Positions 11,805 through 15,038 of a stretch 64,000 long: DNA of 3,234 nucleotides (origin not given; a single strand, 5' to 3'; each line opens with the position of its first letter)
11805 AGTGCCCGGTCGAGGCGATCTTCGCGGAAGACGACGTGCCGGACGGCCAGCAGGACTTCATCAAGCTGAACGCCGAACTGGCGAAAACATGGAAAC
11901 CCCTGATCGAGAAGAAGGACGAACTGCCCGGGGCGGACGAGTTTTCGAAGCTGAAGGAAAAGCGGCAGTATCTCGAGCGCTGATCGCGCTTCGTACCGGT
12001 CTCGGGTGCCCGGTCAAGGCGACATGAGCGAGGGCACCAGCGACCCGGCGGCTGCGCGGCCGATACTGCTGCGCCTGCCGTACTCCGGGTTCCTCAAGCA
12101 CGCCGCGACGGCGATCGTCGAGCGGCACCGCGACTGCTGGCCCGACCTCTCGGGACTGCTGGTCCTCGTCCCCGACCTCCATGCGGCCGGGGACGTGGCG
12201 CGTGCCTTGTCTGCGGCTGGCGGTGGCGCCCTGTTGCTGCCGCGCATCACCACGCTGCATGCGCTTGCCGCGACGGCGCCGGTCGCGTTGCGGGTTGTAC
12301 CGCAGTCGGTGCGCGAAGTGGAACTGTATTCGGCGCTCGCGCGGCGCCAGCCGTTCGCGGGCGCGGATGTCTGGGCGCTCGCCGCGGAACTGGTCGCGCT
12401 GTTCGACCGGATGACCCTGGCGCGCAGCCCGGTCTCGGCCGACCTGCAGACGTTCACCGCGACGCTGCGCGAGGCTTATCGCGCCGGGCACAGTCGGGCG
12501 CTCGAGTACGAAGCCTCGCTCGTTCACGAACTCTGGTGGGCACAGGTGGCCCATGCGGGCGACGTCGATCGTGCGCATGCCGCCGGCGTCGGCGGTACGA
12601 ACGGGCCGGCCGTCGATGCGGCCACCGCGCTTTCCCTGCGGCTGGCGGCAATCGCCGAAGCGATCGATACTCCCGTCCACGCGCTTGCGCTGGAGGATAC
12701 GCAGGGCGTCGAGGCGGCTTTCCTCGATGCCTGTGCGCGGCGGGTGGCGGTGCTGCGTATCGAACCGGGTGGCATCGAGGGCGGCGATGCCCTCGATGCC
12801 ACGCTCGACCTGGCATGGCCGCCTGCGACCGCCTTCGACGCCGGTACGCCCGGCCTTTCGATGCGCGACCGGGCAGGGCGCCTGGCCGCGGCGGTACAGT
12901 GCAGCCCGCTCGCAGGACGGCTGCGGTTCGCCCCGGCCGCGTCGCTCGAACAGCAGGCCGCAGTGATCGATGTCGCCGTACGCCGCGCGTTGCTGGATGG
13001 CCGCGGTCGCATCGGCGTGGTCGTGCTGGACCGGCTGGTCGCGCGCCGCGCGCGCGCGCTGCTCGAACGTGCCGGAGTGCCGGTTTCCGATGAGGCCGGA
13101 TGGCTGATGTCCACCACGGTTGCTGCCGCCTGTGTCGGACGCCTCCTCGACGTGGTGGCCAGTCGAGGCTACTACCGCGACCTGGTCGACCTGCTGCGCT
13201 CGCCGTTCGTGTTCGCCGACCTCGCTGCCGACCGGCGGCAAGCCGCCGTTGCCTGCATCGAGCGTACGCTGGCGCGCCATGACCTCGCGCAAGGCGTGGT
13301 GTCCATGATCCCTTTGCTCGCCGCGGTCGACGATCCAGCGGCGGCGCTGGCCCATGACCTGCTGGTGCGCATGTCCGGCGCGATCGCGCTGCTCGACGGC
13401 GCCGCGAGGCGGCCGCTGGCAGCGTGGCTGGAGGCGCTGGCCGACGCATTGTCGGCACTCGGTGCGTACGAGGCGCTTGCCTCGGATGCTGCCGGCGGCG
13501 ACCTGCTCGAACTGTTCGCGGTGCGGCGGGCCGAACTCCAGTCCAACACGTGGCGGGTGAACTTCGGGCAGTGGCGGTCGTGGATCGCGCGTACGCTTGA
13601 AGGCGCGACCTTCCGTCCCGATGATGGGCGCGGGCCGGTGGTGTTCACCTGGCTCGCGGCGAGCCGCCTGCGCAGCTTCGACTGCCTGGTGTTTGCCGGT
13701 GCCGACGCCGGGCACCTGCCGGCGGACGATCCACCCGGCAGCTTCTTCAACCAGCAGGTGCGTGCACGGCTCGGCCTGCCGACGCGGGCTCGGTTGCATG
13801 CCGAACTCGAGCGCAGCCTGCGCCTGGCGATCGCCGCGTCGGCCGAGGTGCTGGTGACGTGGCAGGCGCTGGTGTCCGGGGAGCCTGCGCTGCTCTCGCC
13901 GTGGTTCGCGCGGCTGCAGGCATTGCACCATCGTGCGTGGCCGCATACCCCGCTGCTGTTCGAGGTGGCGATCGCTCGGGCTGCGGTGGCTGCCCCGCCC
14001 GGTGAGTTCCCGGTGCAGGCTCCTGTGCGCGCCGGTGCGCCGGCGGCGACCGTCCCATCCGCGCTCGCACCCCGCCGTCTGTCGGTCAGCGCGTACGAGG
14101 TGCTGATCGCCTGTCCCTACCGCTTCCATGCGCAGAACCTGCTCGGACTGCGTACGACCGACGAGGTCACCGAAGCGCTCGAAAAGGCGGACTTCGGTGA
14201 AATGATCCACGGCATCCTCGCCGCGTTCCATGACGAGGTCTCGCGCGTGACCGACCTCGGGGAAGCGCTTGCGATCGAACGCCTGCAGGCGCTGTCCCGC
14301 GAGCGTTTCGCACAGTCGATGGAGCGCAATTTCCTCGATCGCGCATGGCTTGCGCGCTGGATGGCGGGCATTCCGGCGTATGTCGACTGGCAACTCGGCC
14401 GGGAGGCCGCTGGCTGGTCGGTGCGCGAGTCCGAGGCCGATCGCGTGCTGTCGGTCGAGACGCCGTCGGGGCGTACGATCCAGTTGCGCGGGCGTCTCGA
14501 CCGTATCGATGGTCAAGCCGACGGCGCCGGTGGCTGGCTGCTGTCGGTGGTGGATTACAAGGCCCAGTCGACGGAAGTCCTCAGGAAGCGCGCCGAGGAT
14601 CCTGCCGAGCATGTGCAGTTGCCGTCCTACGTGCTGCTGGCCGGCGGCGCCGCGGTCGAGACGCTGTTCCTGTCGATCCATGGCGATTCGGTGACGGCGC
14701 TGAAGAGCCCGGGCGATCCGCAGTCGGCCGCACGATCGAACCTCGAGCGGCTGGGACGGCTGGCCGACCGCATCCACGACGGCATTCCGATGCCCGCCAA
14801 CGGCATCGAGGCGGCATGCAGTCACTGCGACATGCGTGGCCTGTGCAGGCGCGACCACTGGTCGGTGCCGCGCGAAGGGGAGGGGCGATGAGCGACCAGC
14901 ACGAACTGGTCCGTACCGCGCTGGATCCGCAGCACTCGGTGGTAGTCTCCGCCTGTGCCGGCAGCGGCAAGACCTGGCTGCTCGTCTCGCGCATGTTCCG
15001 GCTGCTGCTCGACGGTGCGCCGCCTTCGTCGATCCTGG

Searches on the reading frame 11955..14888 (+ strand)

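Call 37: search_protein_families(library=pfam, proteins=[window:11955-14888:+], max_evalue=0.00001)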
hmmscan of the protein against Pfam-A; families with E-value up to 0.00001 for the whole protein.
window:11955-14888:+ (978 aa): 1 family
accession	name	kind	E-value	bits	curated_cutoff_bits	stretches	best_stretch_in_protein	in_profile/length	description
PF12705.13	PDDEXK_1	-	2.3e-34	119.9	22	1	708-965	1-247/247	PD-(D/E)XK nuclease superfamily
